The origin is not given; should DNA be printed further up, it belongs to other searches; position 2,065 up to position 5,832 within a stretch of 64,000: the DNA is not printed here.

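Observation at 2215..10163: Translationally coupled pair of giant ORFs (1489 aa + 1155 aa) with no recognisable domains: best candidate for an undescribed system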

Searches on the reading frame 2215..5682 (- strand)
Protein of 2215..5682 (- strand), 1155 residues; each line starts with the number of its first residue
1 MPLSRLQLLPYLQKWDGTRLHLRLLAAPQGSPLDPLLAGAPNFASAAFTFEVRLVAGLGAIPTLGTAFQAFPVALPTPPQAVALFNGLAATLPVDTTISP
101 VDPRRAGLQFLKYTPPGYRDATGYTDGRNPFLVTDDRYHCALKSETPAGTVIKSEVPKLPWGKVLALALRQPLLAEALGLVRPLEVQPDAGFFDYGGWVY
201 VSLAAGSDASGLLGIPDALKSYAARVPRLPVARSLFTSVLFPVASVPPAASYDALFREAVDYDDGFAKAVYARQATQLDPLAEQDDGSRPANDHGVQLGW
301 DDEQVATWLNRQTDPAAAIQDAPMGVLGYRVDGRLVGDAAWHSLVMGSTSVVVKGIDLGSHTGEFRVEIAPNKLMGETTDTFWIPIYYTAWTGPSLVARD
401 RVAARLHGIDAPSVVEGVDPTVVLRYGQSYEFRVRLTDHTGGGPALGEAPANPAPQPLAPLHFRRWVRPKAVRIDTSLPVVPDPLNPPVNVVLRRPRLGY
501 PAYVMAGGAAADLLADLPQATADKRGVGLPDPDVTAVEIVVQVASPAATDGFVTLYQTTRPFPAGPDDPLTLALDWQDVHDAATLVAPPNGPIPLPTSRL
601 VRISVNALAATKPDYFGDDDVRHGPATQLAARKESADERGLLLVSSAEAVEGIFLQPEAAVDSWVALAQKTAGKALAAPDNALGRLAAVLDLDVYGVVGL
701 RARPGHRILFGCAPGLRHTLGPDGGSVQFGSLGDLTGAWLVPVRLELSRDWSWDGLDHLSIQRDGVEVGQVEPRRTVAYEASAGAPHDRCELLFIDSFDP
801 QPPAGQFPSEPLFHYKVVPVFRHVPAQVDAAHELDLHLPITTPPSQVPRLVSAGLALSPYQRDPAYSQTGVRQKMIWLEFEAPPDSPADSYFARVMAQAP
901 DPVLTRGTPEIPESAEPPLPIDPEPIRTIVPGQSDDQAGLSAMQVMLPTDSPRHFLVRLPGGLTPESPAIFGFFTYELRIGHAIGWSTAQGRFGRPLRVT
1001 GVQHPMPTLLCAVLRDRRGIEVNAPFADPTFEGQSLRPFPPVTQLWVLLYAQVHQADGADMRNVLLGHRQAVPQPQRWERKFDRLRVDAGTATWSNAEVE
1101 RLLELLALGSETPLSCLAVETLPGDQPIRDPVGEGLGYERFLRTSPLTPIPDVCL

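Call 6: search_protein_families(library=pfam, proteins=[window:2215-5682:-], max_evalue=1)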
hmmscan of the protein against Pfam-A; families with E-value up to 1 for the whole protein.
window:2215-5682:- (1155 aa): 0 families

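Call 7: search_protein_families(library=ncbifam, proteins=[window:2215-5682:-], max_evalue=1)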
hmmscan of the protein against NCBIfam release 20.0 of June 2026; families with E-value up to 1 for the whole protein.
window:2215-5682:- (1155 aa): 0 families

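Call 8: search_protein_families(library=padloc, proteins=[window:2215-5682:-], max_evalue=1)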
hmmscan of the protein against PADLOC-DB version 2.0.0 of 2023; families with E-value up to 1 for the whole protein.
window:2215-5682:- (1155 aa): 0 families

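Call 9: search_protein_families(library=phrogs, proteins=[window:2215-5682:-], max_evalue=1)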
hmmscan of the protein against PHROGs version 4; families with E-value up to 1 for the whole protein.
window:2215-5682:- (1155 aa): 0 families
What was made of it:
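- On eCIS / T6SS / phage baseplate and tail proteins: No Pfam or PHROG hits (calls 6, 9).
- Closest known: Phage tail-tip / tail-fibre proteins. Different: There are no PHROG hits (call 9).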

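Call 16: find_homologous_proteins(query=window:2215-5682:-)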
Query window:2215-5682:- (1155 aa): 649 proteins with E <= 0.001 among 8000 candidates; the best 120 are listed.
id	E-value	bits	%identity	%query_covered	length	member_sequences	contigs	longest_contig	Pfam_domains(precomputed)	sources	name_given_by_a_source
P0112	0.0e+0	2494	94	100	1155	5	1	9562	-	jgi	jgi:hypothetical protein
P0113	0.0e+0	2331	88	100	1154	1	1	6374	-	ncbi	-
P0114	0.0e+0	2312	87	100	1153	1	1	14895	-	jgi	jgi:hypothetical protein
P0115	0.0e+0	2055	77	100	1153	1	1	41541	-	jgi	jgi:hypothetical protein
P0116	0.0e+0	1879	72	100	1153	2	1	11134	-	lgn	-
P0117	0.0e+0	1872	76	92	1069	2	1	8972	-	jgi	jgi:hypothetical protein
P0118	0.0e+0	1801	69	100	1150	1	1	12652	-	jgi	jgi:hypothetical protein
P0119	0.0e+0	1735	67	100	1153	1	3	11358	-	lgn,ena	-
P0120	0.0e+0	1726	67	100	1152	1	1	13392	-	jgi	jgi:hypothetical protein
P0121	0.0e+0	1719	66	100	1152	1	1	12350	-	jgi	jgi:hypothetical protein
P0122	0.0e+0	1719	66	100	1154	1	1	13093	-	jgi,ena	-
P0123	0.0e+0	1715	66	100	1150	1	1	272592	-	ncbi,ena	-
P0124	0.0e+0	1703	65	100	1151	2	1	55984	-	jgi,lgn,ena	-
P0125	0.0e+0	1702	66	100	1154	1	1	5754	-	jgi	jgi:hypothetical protein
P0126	0.0e+0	1698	66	100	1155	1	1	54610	-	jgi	jgi:hypothetical protein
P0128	0.0e+0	1668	65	100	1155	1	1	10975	-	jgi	jgi:hypothetical protein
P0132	0.0e+0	1647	65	100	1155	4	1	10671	-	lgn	-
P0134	0.0e+0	1623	64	100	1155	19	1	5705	-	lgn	-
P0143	0.0e+0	1558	61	100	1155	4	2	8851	-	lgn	-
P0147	0.0e+0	1519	59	100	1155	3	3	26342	-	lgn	-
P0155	0.0e+0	1436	58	100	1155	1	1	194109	-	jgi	jgi:hypothetical protein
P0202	0.0e+0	1241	53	100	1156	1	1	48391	-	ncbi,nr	ncbi:hypothetical protein LDO32_15550 [Luteimonas sp. Y-2-2-4F]|nr:hypothetical protein [Luteimonas 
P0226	0.0e+0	1213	52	100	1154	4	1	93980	-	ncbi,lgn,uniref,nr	ncbi:hypothetical protein [Massilia scottii]|uniref:hypothetical protein n=1 Tax=Massilia scottii Ta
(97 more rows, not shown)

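Call 23: search_solved_structures(query=A2, max_evalue=10, show_alignments=2)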
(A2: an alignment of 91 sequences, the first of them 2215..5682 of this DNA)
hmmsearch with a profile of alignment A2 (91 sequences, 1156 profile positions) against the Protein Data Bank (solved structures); distinct sequences matched with E-value up to 10: 1.
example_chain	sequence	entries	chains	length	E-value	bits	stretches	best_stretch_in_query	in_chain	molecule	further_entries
4u3h_A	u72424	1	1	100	0.42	11.2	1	423-447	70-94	FN3con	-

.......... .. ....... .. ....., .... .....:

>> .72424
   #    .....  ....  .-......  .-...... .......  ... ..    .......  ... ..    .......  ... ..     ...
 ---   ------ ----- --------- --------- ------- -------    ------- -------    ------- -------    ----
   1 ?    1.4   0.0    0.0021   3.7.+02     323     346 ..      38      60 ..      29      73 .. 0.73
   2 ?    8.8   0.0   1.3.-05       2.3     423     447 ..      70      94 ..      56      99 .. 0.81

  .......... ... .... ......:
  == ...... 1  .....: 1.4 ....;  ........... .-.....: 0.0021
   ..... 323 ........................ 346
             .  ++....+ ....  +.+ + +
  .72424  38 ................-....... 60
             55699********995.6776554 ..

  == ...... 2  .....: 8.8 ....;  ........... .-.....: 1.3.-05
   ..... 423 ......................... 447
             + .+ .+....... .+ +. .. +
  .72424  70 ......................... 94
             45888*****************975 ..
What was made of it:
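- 4348..4722 (-): B residues about 321-445: an FN3-like beta-sandwich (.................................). It is the first of several beta-sandwich modules that make up the rest of B. Weak FN3 match in the PDB profile search (call 23).
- On Fibronectin type III / Ig-like beta-sandwich (domain level only): B residues 321-445 show the pattern and a weak FN3con match (whole-sequence E=0.42; 2.3 for the stretch; call 23).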

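Call 30: find_related_loci(query=A3, collection=genome_contigs, flank=10000)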
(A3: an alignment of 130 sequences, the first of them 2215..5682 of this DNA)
Query A3 (1155 aa) in genome_contigs; peptide patterns used: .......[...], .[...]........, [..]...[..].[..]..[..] (x = any residue, [..] = any of these).
599 stretches matched a pattern (row limit reached: there are more); 412 encode a relative of the query (tblastn E <= 1e-3); the best 80 are kept; 80 distinct loci.
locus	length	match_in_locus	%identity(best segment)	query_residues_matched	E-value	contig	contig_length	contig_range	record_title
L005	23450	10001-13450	66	3-1154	0e+0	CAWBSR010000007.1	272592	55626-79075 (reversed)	MAG: uncultured Actinomycetota bacterium isolate MFD04580.bin.1.136 genome assembly, contig: contig_12932, whole genome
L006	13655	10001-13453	62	4-1155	0e+0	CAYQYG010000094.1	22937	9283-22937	MAG TPA_asm: uncultured Polyangiaceae bacterium isolate binchicken_co16_22 genome assembly, contig: NODE_3735_length_229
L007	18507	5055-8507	60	4-1154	0e+0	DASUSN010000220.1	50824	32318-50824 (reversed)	MAG TPA_asm: Thermoanaerobaculia bacterium isolate SMAG_U1737 k141_895810, whole genome shotgun sequence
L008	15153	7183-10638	58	5-1154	0e+0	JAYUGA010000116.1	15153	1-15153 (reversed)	MAG: Rhodobacterales bacterium isolate GFS_7964 GFS_7964_115, whole genome shotgun sequence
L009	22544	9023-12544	52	4-1154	0e+0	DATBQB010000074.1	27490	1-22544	MAG TPA_asm: Methylobacter sp. isolate SMAG_U4092 k141_405599, whole genome shotgun sequence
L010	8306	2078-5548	53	5-1154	0e+0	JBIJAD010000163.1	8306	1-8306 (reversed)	MAG: Lysobacteraceae bacterium isolate ME2006-07-05D10_3300042463_group2_bin38 Rohwer_bin2504_scaffold_5081_c1, whole ge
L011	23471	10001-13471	52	5-1154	0e+0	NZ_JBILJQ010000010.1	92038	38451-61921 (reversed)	MAG: Aquimonas sp. isolate ME2017-06-17_3300042311_group7_bin143 Rohwer_bin2496_scaffold_63_c1, whole genome shotgun seq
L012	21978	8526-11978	53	5-1154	0e+0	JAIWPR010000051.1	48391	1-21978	Luteimonas sp. Y-2-2-4F Scaffold33_1, whole genome shotgun sequence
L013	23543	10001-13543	52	1-1154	0e+0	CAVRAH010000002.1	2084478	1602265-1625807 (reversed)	MAG: uncultured Alphaproteobacteria bacterium isolate MFD00008.bin.1.150 genome assembly, contig: contig_21524, whole ge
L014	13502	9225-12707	52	1-1154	0e+0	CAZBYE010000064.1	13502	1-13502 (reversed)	MAG TPA_asm: uncultured Stakelama sp. isolate SRP302447_co2_10 genome assembly, contig: NODE_12732_length_13502_cov_6.97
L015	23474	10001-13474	53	5-1154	0e+0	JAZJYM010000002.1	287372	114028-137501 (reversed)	MAG: Pseudomonadota bacterium isolate ADI_H1L3_2_122_18_3-bin041 ADIH1L32_B041_0_000000000002, whole genome shotgun sequ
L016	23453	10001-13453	71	4-1154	0e+0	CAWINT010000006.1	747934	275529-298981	MAG: uncultured Actinomycetes bacterium isolate MFD05502.bin.1.142 genome assembly, contig: contig_3764, whole genome sh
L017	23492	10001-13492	49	4-1154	0e+0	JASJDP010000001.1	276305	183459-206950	MAG: Rhodobacter sp. isolate MO_188.B50 MO_188.c_0, whole genome shotgun sequence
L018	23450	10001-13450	53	1-1154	0e+0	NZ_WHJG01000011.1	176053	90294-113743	Massilia frigida strain CCM 8695 NODE_11_length_176053_cov_7.883639, whole genome shotgun sequence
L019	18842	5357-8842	48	4-1154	0e+0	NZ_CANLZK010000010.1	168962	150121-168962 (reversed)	Ruegeria atlantica isolate 4-128.fasta NODE_10, whole genome shotgun sequence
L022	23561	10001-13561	41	5-1155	0e+0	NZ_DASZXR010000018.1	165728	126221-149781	MAG: Puia sp. isolate SMAG_U6188 k141_53847, whole genome shotgun sequence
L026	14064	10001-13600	39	4-1155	0e+0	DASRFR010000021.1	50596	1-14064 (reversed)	MAG TPA_asm: Terriglobales bacterium isolate SMAG_U10037 k141_1014845, whole genome shotgun sequence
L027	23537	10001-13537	42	2-1155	0e+0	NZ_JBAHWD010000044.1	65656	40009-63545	Nonomuraea sp. LPB2021202275-12-8 44, whole genome shotgun sequence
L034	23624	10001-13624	41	4-1155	0e+0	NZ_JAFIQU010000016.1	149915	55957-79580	Arenibaculum pallidiluteum strain SYSU D00532 NODE_16_length_149915_cov_17.666286, whole genome shotgun sequence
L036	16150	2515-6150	40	4-1155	0e+0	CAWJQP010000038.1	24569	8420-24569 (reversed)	MAG: Bryobacteraceae bacterium isolate MFD02840.bin.3.640 genome assembly, contig: contig_162811, whole genome shotgun s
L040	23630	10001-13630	40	4-1155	0e+0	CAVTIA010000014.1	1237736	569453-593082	MAG: uncultured Acidobacteriota bacterium isolate MFD06229.bin.1.1 genome assembly, contig: contig_9097, whole genome sh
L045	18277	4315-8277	39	1-1155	0e+0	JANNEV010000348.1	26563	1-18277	MAG: Gemmatimonadaceae bacterium isolate OTE_75_metabat_363 OTE_75_k141_3877159, whole genome shotgun sequence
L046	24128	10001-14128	36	2-1155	0e+0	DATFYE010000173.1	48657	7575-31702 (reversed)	MAG TPA_asm: Syntrophorhabdales bacterium isolate SMAG_U9535 k141_280516, whole genome shotgun sequence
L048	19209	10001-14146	35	5-1155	0e+0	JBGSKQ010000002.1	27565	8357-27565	MAG: Saprospiraceae bacterium isolate JTS-AC184 k141_2126327, whole genome shotgun sequence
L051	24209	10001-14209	36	2-1155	0e+0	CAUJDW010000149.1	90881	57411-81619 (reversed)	MAG: Bacteroidota bacterium isolate KLAP184 genome assembly, contig: KLAP184_587469, whole genome shotgun sequence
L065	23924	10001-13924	37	4-1155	0e+0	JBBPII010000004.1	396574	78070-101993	MAG: Candidatus Gilichinskyi gelida isolate BPF1-10-12_bin_2 NODE_4_length_396574_cov_39.243350, whole genome shotgun se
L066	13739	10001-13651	37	4-1123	0e+0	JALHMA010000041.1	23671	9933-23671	MAG: Saprospiraceae bacterium isolate Bin_28_2_sub c_000000009062, whole genome shotgun sequence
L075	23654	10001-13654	37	4-1123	0e+0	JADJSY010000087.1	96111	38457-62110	MAG: Lewinellaceae bacterium isolate Hade_18-Q3-R52-61_MAXAC.228 tig00410245-10-962110, whole genome shotgun sequence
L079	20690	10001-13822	40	6-1155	0e+0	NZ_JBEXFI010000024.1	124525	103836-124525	Streptomyces sp. NPDC005389 NPDC005389_290_G5.ctg-0024, whole genome shotgun sequence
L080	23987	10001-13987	36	1-1155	0e+0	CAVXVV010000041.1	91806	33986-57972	MAG: uncultured Candidatus Rokubacteria bacterium isolate MFD04850.bin.2.156 genome assembly, contig: contig_2383, whole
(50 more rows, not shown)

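Call 39: list_cluster_members(proteins=[P0226, P0240, P0093, P0065, P0202, P0290, P0001])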
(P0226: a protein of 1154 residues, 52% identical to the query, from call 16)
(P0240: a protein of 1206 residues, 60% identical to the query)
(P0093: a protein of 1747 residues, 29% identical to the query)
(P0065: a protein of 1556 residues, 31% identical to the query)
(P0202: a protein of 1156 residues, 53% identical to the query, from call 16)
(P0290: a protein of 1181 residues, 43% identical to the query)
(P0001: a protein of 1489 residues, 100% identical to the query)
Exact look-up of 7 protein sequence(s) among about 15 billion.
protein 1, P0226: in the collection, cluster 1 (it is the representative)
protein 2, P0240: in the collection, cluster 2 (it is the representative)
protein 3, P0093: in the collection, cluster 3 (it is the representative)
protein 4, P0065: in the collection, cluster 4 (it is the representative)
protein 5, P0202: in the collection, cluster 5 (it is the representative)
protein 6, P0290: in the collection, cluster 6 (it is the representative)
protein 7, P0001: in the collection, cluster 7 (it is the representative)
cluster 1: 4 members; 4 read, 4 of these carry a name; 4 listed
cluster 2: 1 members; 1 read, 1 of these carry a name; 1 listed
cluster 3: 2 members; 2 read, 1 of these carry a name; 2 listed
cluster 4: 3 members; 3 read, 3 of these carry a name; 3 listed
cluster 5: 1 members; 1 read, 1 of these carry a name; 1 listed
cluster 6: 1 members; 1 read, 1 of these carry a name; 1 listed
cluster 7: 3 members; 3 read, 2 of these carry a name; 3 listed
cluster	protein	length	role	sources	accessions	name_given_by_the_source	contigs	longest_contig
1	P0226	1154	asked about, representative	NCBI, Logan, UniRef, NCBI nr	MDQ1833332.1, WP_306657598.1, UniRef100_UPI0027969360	hypothetical protein [Massilia scottii] | hypothetical protein n=1 Tax=Massilia scottii TaxID=3057166 RepID=UPI0027969360 | hypothetical protein [Massilia sp. CCM 9029]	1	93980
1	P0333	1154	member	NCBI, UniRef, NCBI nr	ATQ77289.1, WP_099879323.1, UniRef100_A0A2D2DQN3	hypothetical protein CR152_24300 [Massilia violaceinigra] | Uncharacterized protein n=1 Tax=Massilia violaceinigra TaxID=2045208 ... | hypothetical protein [Massilia violaceinigra]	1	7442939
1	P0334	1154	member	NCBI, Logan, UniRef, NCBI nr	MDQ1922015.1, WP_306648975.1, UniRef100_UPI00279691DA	hypothetical protein [Massilia pseudoviolaceinigra] | hypothetical protein n=1 Tax=Massilia pseudoviolaceinigra TaxID=3057165 ... | hypothetical protein [Massilia sp. CCM 9206]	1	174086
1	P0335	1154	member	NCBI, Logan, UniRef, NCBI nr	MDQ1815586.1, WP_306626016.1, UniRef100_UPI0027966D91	hypothetical protein RBA41_20020 [Massilia sp. CCM 9210] | hypothetical protein n=1 Tax=Massilia scottii TaxID=3057166 RepID=UPI0027966D91 | hypothetical protein [Massilia sp. CCM 9210]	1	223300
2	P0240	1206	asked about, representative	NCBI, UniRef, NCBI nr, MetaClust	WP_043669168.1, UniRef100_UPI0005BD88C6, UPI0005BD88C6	hypothetical protein [Streptomyces xylophagus] | hypothetical protein n=1 Tax=Streptomyces xylophagus TaxID=285514 RepID=UPI0005BD88C6 | status=active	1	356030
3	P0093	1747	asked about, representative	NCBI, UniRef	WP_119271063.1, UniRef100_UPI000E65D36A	hypothetical protein [Taklimakanibacter deserti] | hypothetical protein n=1 Tax=Taklimakanibacter deserti TaxID=2267839 RepID=UPI000E65D36A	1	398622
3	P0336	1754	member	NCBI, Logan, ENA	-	-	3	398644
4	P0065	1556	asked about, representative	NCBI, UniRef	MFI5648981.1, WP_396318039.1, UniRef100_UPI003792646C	hypothetical protein [Kitasatospora sp. NPDC051705] | hypothetical protein n=1 Tax=Kitasatospora sp. NPDC051705 TaxID=3364057 ...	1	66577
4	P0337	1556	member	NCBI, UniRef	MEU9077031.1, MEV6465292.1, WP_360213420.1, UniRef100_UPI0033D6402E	hypothetical protein [Kitasatospora sp. NPDC048538] | hypothetical protein n=1 Tax=unclassified Kitasatospora TaxID=2633591 RepID=UPI0033D6402E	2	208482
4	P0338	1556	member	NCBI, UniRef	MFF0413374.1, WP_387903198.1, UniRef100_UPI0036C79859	hypothetical protein ACFYUY_23415 [Kitasatospora sp. NPDC004745] | hypothetical protein n=1 Tax=Kitasatospora sp. NPDC004745 TaxID=3364019 ...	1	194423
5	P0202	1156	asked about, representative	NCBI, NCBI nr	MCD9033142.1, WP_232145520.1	hypothetical protein LDO32_15550 [Luteimonas sp. Y-2-2-4F] | hypothetical protein [Luteimonas sp. Y-2-2-4F]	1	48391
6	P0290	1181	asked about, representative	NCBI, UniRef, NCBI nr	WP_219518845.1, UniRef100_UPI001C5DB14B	hypothetical protein [Nonomuraea ceibae] | hypothetical protein n=1 Tax=Nonomuraea ceibae TaxID=1935170 RepID=UPI001C5DB14B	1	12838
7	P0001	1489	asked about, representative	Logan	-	-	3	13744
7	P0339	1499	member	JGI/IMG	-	hypothetical protein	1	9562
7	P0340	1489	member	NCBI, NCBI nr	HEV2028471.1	MAG TPA: hypothetical protein VGS16_08050 [Candidatus Dormibacteraeota bacterium] | hypothetical protein [Candidatus Dormibacteraeota bacterium]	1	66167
